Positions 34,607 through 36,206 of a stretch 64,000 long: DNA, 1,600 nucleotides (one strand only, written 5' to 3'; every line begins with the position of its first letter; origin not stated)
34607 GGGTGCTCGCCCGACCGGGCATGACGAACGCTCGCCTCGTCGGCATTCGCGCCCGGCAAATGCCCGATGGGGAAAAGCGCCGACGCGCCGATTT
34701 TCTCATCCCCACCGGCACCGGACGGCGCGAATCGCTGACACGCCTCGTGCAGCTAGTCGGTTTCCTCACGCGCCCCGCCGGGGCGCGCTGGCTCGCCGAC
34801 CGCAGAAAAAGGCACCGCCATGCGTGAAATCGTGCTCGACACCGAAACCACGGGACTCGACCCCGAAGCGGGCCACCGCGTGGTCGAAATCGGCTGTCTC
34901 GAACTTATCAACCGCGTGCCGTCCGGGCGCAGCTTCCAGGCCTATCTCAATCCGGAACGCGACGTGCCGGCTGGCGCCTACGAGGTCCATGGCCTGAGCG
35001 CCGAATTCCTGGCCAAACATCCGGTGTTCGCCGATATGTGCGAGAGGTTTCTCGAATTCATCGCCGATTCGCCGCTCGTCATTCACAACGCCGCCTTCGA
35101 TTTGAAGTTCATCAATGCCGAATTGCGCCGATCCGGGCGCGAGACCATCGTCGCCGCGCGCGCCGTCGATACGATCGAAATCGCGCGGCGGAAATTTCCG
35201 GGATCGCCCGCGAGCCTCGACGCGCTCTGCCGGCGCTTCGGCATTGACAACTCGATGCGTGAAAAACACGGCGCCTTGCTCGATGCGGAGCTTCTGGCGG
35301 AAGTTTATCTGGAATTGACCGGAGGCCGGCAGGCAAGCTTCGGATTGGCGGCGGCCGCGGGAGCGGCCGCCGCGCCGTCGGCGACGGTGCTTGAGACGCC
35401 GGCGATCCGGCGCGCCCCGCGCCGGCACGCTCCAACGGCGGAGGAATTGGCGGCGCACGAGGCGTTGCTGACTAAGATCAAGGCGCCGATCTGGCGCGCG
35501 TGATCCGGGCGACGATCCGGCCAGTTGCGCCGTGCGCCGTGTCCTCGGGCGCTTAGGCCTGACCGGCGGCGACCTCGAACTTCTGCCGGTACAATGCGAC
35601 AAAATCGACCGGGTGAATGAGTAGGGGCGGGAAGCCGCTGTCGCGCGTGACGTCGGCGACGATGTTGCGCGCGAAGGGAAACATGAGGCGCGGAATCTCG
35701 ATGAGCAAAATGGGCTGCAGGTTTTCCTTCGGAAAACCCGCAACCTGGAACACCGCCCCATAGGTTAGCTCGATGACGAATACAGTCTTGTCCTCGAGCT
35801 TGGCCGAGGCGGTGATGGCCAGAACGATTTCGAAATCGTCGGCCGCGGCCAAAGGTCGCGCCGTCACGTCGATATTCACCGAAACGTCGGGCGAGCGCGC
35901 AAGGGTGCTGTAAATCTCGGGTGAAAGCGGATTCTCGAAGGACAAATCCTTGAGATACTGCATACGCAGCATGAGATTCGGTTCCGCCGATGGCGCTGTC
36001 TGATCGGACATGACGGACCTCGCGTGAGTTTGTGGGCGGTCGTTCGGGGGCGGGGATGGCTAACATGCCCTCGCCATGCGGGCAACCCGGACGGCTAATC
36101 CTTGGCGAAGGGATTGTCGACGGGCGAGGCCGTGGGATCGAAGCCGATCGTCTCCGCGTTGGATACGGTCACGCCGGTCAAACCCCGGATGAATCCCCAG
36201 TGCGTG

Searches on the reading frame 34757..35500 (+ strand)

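Call 15: search_protein_families(library=pfam, proteins=[window:34757-35500:+])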
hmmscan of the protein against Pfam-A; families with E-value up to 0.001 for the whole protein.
window:34757-35500:+ (248 aa): 2 families
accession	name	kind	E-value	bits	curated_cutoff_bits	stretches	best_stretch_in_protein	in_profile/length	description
PF00929.31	RNase_T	-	8e-33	114.7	24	1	25-184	1-164/164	Exonuclease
PF13482.12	RNase_H_2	-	9.2e-06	26.1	22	1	27-167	3-119/165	RNase_H superfamily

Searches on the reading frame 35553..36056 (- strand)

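Call 16: search_protein_families(library=pfam, proteins=[window:35553-36056:-])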
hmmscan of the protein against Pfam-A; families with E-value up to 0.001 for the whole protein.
window:35553-36056:- (167 aa): 1 family
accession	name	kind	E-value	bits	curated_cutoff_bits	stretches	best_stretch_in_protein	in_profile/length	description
PF02556.19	SecB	-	4.4e-48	163.2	26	1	24-160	4-138/141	Preprotein translocase subunit SecB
